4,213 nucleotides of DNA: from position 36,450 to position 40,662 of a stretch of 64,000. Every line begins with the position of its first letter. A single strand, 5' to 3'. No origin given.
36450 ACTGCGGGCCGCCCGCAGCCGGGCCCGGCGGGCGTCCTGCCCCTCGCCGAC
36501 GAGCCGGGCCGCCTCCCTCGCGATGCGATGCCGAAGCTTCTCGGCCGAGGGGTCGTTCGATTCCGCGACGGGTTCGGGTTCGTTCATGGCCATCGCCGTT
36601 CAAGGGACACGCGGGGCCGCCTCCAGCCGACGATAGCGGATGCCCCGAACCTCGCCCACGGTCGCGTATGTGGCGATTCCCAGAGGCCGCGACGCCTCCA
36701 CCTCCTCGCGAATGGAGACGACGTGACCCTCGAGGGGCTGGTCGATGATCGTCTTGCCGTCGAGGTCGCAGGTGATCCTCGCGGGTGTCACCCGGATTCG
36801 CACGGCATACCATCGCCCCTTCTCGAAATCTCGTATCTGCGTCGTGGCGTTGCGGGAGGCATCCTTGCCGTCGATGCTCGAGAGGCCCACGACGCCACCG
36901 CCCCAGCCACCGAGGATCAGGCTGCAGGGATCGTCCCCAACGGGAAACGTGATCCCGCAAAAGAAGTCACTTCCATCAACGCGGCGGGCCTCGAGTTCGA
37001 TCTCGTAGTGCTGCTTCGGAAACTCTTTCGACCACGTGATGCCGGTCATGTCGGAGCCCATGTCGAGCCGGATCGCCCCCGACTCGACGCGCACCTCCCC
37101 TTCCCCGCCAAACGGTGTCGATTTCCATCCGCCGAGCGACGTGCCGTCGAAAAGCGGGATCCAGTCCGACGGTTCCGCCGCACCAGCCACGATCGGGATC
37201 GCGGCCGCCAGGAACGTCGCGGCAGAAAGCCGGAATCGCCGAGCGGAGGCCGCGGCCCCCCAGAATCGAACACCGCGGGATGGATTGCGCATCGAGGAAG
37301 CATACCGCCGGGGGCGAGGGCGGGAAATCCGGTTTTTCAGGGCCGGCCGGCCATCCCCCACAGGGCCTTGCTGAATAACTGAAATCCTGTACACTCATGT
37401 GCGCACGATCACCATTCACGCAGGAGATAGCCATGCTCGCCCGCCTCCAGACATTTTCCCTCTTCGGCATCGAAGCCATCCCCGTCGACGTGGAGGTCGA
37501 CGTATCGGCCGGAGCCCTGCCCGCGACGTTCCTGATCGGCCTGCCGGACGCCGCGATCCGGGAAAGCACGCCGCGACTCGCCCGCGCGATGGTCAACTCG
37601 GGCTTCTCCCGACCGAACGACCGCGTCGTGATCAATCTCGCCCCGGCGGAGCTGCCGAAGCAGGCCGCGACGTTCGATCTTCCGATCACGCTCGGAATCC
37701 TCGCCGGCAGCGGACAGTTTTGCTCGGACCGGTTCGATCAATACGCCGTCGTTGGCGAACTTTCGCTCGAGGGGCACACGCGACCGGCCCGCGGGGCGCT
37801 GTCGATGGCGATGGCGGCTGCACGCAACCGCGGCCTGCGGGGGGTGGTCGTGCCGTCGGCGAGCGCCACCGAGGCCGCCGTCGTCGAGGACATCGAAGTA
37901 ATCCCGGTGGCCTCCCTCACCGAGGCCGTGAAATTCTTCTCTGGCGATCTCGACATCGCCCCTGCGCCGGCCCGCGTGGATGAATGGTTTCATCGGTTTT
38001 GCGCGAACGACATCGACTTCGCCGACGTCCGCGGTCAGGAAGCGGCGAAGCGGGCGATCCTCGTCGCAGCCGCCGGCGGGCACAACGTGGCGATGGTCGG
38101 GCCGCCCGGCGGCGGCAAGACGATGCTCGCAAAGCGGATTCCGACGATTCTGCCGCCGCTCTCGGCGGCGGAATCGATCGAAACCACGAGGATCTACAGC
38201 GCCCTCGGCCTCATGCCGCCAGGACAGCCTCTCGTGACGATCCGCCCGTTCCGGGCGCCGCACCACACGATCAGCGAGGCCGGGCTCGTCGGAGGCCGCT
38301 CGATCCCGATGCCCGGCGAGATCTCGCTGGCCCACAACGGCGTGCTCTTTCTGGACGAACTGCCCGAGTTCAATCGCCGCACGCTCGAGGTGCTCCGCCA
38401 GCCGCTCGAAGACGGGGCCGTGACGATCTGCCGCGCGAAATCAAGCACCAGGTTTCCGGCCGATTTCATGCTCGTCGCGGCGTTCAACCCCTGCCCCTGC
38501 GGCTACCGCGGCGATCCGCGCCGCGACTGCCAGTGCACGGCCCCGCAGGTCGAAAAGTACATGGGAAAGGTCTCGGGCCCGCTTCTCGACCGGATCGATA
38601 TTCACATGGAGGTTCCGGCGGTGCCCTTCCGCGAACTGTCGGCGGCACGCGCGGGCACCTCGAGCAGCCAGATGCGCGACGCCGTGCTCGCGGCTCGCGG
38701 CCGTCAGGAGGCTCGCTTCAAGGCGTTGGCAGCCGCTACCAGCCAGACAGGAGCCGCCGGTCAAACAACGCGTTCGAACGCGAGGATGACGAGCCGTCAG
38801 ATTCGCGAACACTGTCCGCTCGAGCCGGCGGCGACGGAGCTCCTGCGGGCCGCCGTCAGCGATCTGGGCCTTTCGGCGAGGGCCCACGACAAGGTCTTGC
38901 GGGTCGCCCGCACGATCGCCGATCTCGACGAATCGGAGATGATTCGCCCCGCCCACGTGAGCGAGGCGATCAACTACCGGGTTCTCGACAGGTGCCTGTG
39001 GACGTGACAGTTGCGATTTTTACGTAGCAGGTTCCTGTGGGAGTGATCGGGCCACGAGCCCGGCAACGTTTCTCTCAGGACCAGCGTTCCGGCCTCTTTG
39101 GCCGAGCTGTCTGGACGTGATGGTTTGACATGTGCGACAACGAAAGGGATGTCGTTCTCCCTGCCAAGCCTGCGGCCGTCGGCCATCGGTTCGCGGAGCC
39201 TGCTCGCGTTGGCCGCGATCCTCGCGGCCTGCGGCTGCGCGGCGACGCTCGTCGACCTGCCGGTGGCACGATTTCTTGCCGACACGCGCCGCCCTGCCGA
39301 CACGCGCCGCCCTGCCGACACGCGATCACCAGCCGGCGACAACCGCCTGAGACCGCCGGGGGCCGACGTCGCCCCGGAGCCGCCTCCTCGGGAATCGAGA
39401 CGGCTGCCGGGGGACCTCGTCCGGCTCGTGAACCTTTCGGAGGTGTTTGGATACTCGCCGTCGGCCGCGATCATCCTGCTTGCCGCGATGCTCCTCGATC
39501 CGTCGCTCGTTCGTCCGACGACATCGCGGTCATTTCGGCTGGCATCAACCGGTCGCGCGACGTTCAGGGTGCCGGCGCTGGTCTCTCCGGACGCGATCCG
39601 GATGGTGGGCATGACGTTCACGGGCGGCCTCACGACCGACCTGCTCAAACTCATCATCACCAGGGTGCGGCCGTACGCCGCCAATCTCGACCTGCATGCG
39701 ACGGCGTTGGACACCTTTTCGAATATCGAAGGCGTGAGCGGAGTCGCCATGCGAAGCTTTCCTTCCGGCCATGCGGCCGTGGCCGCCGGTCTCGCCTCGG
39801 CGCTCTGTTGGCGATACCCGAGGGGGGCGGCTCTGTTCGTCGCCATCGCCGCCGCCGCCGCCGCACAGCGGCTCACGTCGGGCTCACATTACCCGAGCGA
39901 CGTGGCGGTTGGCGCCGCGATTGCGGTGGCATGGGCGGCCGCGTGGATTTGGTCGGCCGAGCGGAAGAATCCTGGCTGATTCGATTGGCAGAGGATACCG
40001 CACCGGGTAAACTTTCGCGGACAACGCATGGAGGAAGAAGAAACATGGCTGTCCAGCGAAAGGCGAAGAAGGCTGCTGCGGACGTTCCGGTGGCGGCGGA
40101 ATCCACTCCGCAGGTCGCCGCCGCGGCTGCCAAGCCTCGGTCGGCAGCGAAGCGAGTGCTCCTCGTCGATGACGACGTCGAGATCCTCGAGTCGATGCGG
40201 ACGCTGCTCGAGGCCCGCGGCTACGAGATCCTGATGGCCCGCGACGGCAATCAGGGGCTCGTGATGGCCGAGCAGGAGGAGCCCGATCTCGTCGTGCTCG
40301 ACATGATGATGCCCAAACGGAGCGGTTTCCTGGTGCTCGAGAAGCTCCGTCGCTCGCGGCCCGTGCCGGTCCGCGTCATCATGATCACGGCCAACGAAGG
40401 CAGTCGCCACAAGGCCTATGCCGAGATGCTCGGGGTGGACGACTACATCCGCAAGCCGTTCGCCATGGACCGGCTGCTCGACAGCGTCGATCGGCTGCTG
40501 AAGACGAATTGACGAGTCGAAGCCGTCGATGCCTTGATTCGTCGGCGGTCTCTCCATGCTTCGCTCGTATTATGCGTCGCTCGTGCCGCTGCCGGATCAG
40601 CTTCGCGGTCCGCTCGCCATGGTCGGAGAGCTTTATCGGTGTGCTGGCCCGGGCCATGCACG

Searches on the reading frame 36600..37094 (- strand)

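Call 50: search_protein_families(library=pfam, proteins=[window:36600-37094:-], max_evalue=0.001)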
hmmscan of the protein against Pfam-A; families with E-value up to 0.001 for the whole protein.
window:36600-37094:- (164 aa): 1 family
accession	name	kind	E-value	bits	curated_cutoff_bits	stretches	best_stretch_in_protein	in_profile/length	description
PF06439.18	3keto-disac_hyd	-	3.6e-06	27.6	26.8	1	34-141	72-173/187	3-keto-disaccharide hydrolase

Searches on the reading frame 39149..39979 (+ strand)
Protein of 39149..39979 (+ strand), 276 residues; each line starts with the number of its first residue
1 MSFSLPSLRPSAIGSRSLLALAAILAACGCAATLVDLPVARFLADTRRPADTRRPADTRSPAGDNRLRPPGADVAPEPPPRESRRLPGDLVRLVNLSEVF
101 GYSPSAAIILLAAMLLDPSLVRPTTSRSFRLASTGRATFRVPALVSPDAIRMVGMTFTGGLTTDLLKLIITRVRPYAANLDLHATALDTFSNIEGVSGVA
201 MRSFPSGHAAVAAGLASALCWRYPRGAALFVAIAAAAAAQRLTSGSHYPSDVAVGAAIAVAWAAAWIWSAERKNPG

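Call 50: search_protein_families(library=pfam, proteins=[window:39149-39979:+], max_evalue=0.001)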
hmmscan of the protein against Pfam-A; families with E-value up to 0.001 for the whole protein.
window:39149-39979:+ (276 aa): 2 families
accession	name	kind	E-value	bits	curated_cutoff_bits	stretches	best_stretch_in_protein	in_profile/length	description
PF01569.27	PAP2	-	3.1e-18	66.2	27.2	1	150-273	3-128/130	PAP2 superfamily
PF14378.12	PAP2_3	-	8.2e-08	32.7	27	1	193-264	114-189/190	PAP2 superfamily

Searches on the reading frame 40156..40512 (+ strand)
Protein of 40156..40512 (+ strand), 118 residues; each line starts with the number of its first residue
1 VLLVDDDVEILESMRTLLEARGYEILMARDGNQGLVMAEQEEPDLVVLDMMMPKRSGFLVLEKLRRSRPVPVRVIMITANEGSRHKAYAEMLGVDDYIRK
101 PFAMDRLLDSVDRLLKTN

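Call 50: search_protein_families(library=pfam, proteins=[window:40156-40512:+], max_evalue=0.001)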
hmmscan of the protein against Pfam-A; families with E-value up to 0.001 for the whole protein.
window:40156-40512:+ (118 aa): 1 family
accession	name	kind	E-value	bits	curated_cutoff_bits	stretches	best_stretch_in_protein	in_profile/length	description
PF00072.30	Response_reg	-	3.6e-27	95.1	30.2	1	2-111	2-110/111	Response regulator receiver domain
